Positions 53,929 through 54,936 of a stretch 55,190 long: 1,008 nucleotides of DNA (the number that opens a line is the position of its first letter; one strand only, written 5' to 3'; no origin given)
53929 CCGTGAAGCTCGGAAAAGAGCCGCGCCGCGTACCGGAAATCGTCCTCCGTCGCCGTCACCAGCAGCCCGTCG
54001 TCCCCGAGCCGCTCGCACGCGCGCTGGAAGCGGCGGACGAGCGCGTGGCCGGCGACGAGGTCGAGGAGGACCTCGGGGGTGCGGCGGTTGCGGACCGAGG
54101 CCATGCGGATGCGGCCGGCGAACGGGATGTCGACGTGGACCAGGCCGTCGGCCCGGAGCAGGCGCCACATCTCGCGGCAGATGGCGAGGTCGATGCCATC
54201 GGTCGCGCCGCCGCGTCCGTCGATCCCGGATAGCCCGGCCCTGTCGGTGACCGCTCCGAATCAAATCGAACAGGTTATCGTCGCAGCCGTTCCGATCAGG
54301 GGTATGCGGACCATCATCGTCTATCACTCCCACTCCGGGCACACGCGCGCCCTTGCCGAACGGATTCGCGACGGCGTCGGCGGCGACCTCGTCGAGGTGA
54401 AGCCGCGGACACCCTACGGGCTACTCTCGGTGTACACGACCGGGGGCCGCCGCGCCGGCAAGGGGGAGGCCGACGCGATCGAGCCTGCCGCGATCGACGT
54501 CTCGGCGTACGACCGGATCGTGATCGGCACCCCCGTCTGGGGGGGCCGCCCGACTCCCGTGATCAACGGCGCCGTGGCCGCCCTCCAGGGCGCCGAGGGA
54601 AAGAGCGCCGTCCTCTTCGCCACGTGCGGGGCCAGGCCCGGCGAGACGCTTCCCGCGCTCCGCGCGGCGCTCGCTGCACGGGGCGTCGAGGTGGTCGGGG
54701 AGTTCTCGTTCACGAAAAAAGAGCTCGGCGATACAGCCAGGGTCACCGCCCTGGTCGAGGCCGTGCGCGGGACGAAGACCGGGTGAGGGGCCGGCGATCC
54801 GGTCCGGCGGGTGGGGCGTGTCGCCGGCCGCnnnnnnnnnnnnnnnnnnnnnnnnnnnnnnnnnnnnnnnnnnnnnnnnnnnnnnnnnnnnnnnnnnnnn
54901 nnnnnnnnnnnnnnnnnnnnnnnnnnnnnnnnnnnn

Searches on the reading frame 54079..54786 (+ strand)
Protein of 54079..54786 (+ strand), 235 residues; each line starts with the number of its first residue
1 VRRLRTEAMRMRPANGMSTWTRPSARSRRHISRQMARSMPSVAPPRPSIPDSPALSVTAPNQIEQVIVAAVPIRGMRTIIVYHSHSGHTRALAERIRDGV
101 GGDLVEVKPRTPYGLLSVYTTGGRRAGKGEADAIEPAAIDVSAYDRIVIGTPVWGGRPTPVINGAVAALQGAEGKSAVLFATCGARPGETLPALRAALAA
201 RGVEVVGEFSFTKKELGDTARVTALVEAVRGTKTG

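Call 47: search_protein_families(library=pfam, proteins=[window:54079-54786:+], max_evalue=0.001)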
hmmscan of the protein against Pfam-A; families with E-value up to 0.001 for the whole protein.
window:54079-54786:+ (235 aa): 3 families
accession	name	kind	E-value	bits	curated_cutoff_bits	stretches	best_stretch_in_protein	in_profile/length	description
PF12682.12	Flavodoxin_4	-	3.1e-09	36.9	24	1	79-185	3-114/155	Flavodoxin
PF12724.12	Flavodoxin_5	-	5.3e-06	27.2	27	0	79-108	1-32/145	Flavodoxin domain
PF03358.20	FMN_red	-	1.4e-05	25.1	24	1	84-210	11-144/152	NADPH-dependent FMN reductase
